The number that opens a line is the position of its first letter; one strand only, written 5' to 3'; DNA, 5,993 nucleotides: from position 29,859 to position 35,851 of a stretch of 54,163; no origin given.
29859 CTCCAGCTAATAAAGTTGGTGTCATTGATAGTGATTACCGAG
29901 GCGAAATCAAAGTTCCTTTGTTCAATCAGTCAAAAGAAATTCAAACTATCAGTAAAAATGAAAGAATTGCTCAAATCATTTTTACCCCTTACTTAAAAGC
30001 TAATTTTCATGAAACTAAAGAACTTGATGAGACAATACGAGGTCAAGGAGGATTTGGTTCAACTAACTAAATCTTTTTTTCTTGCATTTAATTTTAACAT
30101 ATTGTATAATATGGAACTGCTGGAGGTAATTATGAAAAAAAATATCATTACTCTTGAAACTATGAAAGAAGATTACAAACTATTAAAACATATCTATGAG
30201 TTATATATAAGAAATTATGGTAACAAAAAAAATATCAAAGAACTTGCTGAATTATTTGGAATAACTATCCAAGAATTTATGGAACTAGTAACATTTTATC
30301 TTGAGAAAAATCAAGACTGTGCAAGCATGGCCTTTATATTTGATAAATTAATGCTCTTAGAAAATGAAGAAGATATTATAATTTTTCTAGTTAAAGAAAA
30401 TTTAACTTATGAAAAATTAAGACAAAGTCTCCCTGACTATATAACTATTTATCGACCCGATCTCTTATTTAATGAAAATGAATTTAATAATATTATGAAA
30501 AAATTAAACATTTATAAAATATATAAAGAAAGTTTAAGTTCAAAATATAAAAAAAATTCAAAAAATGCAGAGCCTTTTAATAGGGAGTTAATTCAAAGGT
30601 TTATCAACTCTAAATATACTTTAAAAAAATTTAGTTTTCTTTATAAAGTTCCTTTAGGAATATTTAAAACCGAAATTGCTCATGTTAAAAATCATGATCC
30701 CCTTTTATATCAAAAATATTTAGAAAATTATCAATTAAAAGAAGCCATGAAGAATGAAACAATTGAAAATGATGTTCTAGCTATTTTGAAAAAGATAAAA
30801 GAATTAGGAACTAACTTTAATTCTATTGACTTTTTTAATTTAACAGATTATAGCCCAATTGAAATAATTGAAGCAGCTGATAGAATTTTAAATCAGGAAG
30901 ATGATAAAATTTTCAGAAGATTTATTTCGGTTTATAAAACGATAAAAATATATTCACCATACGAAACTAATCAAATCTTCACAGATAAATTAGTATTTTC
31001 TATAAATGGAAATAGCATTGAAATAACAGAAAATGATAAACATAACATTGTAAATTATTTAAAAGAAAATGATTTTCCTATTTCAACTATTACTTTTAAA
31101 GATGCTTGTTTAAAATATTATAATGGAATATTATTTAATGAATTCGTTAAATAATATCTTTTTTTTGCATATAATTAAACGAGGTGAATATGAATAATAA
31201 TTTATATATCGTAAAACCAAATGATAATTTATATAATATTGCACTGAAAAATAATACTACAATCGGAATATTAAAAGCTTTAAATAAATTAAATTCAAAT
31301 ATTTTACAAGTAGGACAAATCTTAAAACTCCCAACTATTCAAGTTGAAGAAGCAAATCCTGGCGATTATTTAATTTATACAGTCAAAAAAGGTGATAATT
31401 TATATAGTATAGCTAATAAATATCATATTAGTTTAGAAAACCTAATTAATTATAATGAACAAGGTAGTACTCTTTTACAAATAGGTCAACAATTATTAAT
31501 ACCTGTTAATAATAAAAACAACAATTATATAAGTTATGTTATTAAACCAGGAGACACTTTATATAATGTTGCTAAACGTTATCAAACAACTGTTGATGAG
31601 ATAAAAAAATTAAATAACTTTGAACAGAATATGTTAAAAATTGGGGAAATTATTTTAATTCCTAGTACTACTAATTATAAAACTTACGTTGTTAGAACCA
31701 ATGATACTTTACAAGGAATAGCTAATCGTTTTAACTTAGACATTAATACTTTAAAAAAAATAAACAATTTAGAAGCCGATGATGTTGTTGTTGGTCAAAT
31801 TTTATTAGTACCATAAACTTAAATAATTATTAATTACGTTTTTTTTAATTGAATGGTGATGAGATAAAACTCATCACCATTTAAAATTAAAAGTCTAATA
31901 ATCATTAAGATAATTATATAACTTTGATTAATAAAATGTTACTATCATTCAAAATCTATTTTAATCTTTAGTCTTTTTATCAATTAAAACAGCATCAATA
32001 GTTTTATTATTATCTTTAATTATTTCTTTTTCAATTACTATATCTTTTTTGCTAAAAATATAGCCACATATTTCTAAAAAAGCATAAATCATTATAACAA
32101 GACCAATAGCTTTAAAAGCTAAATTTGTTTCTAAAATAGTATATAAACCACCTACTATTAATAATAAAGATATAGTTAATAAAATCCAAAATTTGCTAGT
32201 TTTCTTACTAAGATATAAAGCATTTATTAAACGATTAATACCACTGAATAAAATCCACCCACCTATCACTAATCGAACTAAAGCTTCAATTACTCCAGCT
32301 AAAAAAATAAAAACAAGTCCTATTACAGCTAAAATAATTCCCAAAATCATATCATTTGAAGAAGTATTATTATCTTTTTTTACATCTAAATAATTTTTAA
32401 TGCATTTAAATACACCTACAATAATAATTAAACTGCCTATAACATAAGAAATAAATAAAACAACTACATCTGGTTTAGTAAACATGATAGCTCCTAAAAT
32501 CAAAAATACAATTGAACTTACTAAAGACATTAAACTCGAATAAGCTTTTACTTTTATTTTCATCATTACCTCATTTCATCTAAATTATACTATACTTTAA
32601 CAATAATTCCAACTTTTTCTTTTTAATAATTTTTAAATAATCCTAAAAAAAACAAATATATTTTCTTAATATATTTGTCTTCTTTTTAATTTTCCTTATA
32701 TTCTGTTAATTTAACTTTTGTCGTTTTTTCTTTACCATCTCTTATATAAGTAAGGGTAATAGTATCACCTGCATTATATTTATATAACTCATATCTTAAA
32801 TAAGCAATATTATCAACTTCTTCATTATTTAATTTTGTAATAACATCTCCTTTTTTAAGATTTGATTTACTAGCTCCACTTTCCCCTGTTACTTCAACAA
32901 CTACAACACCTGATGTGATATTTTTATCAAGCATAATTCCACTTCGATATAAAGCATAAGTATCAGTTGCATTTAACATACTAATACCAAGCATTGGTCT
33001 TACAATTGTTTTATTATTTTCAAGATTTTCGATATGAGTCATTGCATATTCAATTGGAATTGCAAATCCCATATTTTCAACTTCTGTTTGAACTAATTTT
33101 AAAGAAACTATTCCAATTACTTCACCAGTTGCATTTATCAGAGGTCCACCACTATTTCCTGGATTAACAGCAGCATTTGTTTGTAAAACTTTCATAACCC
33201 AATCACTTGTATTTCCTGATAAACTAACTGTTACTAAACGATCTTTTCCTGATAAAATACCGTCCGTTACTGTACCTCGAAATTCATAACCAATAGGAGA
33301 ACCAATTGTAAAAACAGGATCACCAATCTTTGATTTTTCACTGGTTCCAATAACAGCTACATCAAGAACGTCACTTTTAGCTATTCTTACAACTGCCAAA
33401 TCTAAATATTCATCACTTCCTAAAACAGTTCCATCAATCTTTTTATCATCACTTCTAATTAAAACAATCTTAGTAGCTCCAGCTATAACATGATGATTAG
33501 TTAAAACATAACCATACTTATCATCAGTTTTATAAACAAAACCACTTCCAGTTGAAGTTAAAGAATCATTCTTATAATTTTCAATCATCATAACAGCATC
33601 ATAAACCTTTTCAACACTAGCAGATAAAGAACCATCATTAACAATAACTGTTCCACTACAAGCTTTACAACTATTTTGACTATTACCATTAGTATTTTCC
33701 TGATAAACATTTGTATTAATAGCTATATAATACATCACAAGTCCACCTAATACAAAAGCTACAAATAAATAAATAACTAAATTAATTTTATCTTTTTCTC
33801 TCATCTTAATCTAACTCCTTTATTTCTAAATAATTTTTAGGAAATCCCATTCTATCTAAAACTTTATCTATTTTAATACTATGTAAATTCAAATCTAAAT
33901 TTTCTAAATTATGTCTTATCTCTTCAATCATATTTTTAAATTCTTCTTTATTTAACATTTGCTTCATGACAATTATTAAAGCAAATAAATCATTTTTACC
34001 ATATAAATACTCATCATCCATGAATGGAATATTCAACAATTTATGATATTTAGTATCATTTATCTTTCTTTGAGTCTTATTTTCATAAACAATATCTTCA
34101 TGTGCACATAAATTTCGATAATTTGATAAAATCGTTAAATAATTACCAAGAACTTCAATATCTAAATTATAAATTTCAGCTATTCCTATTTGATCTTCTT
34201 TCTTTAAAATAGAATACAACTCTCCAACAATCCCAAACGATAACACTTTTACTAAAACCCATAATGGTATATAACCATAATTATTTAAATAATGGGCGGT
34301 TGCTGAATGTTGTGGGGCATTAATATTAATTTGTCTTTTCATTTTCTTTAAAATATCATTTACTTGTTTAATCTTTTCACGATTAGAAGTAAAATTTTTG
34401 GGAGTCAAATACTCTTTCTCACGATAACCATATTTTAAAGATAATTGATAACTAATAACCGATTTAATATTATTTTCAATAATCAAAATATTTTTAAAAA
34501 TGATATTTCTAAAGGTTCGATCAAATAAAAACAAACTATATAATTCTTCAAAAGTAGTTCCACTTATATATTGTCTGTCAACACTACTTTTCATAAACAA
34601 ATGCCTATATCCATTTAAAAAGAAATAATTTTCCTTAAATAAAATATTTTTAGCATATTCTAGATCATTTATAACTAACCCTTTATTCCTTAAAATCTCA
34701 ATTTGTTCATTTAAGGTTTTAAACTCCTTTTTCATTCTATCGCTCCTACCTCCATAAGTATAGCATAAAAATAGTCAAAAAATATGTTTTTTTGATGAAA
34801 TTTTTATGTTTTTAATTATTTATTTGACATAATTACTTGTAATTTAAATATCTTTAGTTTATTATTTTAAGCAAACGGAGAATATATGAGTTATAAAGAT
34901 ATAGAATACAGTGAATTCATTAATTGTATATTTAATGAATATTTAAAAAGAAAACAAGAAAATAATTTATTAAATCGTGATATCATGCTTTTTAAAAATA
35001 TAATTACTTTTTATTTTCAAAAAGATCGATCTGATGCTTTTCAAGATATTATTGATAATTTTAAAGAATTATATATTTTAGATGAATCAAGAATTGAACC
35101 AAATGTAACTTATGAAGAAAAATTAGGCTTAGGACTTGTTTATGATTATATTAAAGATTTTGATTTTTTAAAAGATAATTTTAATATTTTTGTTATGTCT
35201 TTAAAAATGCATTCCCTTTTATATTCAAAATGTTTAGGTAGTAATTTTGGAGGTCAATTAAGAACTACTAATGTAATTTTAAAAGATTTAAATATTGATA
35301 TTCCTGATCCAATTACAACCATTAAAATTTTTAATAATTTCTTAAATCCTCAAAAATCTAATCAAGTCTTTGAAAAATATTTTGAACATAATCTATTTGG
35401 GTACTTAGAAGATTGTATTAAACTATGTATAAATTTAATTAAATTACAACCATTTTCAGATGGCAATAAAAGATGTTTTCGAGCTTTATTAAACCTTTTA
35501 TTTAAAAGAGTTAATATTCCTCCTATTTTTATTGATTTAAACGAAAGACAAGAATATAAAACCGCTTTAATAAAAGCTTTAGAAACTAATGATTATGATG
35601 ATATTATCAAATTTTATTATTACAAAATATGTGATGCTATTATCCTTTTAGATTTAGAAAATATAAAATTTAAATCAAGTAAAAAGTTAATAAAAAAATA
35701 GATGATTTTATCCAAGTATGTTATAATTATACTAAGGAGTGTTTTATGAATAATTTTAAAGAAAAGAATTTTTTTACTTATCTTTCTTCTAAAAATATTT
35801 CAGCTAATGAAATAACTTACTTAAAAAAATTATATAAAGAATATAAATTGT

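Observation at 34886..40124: Fic-like gene plus a tightly coupled four-gene operon of unknown proteins next to an Abi gene: candidate uncharacterised defense or conflict system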

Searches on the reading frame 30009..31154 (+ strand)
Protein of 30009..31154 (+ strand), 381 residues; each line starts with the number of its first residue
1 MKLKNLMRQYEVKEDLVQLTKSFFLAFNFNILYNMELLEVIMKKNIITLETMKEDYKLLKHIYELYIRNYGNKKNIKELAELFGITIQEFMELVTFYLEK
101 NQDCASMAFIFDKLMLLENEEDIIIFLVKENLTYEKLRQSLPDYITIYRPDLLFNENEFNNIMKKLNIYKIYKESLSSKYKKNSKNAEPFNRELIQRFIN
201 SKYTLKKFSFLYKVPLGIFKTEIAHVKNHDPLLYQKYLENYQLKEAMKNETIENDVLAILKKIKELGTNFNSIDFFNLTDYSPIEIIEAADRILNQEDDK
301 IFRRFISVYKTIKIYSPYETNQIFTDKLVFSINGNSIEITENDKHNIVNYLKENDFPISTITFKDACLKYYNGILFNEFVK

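Call 3: search_protein_families(library=pfam, proteins=[window:30009-31154:+], max_evalue=1)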
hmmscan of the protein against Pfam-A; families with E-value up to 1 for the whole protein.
window:30009-31154:+ (381 aa): 2 families
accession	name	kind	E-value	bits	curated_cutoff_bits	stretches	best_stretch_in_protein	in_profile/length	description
PF11517.13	Nab2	-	0.33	11.7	25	1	36-115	8-92/101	Nuclear abundant poly(A) RNA-bind protein 2 (Nab2)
PF03514.20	GRAS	-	0.4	10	27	0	133-200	227-295/374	GRAS domain family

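Call 6: search_protein_families(library=phrogs, proteins=[window:30009-31154:+], max_evalue=1)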
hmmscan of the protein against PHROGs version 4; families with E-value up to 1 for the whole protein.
window:30009-31154:+ (381 aa): 2 families
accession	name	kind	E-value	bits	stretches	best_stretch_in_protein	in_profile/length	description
phrog_6475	-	unknown function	0.1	13.6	0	152-190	66-104/133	-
phrog_35039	-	unknown function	0.27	12.3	1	285-300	11-26/34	-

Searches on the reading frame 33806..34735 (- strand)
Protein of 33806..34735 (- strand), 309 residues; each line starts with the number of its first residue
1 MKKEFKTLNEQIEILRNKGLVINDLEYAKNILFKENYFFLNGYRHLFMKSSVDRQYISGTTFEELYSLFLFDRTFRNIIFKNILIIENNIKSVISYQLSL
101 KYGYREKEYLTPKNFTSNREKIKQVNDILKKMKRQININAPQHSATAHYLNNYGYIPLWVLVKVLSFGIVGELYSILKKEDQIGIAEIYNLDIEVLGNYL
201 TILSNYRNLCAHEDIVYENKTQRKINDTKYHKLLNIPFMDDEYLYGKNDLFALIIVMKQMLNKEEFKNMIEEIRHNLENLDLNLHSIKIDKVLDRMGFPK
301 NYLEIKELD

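Call 3: search_protein_families(library=pfam, proteins=[window:33806-34735:-], max_evalue=1)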
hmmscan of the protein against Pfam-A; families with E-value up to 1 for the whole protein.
window:33806-34735:- (309 aa): 1 family
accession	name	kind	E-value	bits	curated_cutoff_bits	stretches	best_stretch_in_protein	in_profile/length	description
PF07751.16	Abi_2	-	3.7e-42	145.2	25.6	1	31-217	2-183/184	Abi-like protein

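Call 4: search_protein_families(library=padloc, proteins=[window:33806-34735:-], max_evalue=1)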
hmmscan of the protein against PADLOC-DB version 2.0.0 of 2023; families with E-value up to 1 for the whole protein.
window:33806-34735:- (309 aa): 1 family
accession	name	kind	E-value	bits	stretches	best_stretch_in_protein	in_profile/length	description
PDLC02344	AbiD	-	5.3e-61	204.7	1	2-306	4-275/277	AbiD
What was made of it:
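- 33806..34735 (-): Abi_2/AbiD-family gene. It is a neighbour and not part of the cassette. It is a conserved partner of htrA. Family assignment from calls 3 and 4.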

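Call 5: search_protein_families(library=ncbifam, proteins=[window:33806-34735:-], max_evalue=1)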
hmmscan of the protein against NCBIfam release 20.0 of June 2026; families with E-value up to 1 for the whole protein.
window:33806-34735:- (309 aa): 0 families

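Call 77: find_related_loci(query=window:33806-34732:-, collection=metagenome_contigs, flank=8000)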
Query window:33806-34732:- (308 aa) in metagenome_contigs; peptide patterns used: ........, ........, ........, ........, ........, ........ (x = any residue, [..] = any of these).
600 stretches matched a pattern (row limit reached: there are more); 159 encode a relative of the query (tblastn E <= 1e-3); the best 80 are kept; 80 distinct loci.
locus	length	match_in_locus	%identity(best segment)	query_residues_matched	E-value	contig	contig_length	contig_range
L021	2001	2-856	85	24-308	1e-175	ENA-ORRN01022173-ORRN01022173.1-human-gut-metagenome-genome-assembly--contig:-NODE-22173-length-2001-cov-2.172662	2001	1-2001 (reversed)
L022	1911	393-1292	73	2-301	1e-159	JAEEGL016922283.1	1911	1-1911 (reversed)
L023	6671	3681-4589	69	2-304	9e-145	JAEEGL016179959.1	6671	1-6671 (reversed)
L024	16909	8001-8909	71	2-304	1e-143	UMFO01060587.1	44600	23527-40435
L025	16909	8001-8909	71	2-304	1e-143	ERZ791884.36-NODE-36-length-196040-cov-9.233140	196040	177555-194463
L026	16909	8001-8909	71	2-304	1e-143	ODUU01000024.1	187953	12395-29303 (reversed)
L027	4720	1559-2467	69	2-304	4e-145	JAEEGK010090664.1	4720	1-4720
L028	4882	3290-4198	69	2-304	5e-145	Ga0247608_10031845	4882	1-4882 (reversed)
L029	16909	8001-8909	70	2-304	8e-143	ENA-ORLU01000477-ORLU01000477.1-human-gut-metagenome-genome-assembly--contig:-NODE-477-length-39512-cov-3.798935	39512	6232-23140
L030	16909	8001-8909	69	2-304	2e-140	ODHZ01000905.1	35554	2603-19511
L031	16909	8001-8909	69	2-304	2e-140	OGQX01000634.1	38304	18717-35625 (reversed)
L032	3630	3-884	68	8-301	4e-143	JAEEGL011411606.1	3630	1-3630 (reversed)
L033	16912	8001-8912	67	1-304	8e-137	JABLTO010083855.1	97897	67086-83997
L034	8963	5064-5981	66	2-307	4e-136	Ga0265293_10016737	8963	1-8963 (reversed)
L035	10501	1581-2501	66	1-307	8e-136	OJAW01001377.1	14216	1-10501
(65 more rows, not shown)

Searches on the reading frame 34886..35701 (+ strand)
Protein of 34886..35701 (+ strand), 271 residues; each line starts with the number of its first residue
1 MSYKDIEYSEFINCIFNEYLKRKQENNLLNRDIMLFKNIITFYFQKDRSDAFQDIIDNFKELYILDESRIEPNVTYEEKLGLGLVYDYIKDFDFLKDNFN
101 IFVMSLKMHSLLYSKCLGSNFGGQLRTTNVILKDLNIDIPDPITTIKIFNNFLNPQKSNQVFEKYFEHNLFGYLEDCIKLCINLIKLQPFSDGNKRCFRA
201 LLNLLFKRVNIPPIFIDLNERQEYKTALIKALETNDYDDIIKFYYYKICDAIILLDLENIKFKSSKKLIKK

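Call 3: search_protein_families(library=pfam, proteins=[window:34886-35701:+], max_evalue=1)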
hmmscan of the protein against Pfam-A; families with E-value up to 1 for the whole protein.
window:34886-35701:+ (271 aa): 2 families
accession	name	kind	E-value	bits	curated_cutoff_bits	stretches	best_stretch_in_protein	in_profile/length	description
PF02661.23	Fic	-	5.9e-06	27.5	24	1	108-205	10-92/93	Fic/DOC family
PF00213.23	OSCP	-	0.062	13.8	22.3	1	34-80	67-113/172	ATP synthase delta (OSCP) subunit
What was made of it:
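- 34886..35701 (+): Gene A, a Fic/Doc-like protein of 271 aa. It is NOT part of the cassette; it is a lineage-specific insertion. Its active-site motif reads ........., with Gln in place of the catalytic His. Pfam Fic 27.5 bits (call 3).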

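Call 4: search_protein_families(library=padloc, proteins=[window:34886-35701:+], max_evalue=1)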
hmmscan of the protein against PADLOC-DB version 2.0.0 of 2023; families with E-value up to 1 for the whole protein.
window:34886-35701:+ (271 aa): 6 families
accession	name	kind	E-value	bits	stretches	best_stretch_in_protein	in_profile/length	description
PDLC04840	PDC-S04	-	2e-06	25.7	1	173-242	141-206/227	-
PDLC04837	PDC-S04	-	4.9e-06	24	1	145-243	123-219/234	-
PDLC04836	PDC-S04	-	1e-05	22.9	1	160-235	142-216/244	-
PDLC04839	PDC-S04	-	1.9e-05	22.4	1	107-240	66-194/205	-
PDLC04838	PDC-S04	-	0.00076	17.3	1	173-240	129-194/209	-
PDLC04841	PDC-S04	-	0.00096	16.9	1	174-232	196-254/292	-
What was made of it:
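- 34886..35701 (+): PADLOC PDC-S04, E=2e-6 (call 4).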

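Call 5: search_protein_families(library=ncbifam, proteins=[window:34886-35701:+], max_evalue=1)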
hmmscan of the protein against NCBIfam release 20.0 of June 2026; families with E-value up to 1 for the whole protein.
window:34886-35701:+ (271 aa): 2 families
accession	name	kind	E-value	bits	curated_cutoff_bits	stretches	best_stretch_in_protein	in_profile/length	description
TIGR02613.1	mob_myst_B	hypoth_equivalog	0.0002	21.3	124.4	1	165-241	100-179/186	mobile mystery protein B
TIGR01550.1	DOC_P1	subfamily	0.0079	16.4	38.65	1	133-208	11-86/122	type II toxin-antitoxin system death-on-curing family toxin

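Call 6: search_protein_families(library=phrogs, proteins=[window:34886-35701:+], max_evalue=1)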
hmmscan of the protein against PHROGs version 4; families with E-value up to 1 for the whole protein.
window:34886-35701:+ (271 aa): 3 families
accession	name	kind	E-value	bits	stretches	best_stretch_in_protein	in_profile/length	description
phrog_11900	-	unknown function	3.2e-12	47.4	1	174-244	143-213/230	-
phrog_5978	-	unknown function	0.022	14.9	1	108-246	120-262/364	-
phrog_34399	-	unknown function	0.22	12.5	1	27-50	31-54/57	-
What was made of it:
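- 34886..35701 (+): phrog_11900, E=3e-12 (call 6).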

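Call 89: search_solved_structures(query=window:34886-35698:+, max_evalue=1, show_alignments=3)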
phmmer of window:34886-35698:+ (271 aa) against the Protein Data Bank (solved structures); distinct sequences matched with E-value up to 1: 12.
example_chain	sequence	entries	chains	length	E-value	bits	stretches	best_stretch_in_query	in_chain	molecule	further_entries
5jj7_A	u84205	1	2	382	1.9e-05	27.6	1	183-230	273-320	Adenosine monophosphate-protein transferase FICD homolog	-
5jj6_A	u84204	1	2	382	2e-05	27.5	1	183-230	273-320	Adenosine monophosphate-protein transferase FICD homolog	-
6i7i_A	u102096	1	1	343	9.9e-05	25.2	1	182-243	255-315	Adenosine monophosphate-protein transferase FICD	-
6i7h_A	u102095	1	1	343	0.0001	25.2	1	182-243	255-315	Adenosine monophosphate-protein transferase FICD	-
6i7g_A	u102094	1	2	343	0.0001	25.2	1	182-243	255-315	Adenosine monophosphate-protein transferase FICD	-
4u04_A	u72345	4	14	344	0.0001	25.2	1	182-243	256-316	Adenosine monophosphate-protein transferase FICD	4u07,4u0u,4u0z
6i7j_A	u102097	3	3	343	0.0001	25.1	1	182-243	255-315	Adenosine monophosphate-protein transferase FICD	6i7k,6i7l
4u0s_A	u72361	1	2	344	0.0001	25.1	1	182-243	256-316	Adenosine monophosphate-protein transferase FICD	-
9yz5_A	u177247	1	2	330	0.0001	25.1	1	182-243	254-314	Protein adenylyltransferase FICD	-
6zmd_B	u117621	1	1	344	0.00011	25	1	182-243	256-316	Protein adenylyltransferase FICD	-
7b7z_A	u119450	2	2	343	0.00014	24.7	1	182-243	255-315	Protein adenylyltransferase FICD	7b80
3cuc_A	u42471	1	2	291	0.027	17.2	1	180-227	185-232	Protein of unknown function with a Fic domain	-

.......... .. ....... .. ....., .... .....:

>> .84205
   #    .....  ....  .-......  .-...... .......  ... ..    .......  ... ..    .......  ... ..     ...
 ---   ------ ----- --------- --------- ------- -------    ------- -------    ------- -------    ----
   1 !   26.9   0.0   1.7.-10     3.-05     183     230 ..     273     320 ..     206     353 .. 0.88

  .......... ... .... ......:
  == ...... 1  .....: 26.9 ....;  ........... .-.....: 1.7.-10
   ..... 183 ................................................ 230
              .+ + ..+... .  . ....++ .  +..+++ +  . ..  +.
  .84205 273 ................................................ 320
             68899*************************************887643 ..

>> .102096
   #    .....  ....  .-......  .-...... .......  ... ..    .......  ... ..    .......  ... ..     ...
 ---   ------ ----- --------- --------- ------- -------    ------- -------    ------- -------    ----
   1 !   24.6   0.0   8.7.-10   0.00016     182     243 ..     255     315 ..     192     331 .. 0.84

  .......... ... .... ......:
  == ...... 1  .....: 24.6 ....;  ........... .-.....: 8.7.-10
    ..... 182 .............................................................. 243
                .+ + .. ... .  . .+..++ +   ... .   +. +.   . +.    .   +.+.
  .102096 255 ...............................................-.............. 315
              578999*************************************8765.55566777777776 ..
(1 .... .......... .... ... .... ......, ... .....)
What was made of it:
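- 34886..35701 (+): Alignment to FICD (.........) places Gln188 at the His position (call 89).
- On Fic/Doc (gene A): FICD structures match at E=2e-5 (call 89). Gln188 aligns with the His of FICD's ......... (call 89).
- Closest known: Fic/Doc family, including the PADLOC candidate defence gene PDC-S04. Different: Gln188 replaces the catalytic His of HxFx(D/E)GN(G/K)R (call 89).
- Fic lacks the catalytic His (call 89).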

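Call 90: search_dna_similar(query=window:34886-35698:+, collection=phages, mode=protein, max_evalue=0.001, max_rows=8)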
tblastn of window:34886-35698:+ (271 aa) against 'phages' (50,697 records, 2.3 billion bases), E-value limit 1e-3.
No match.
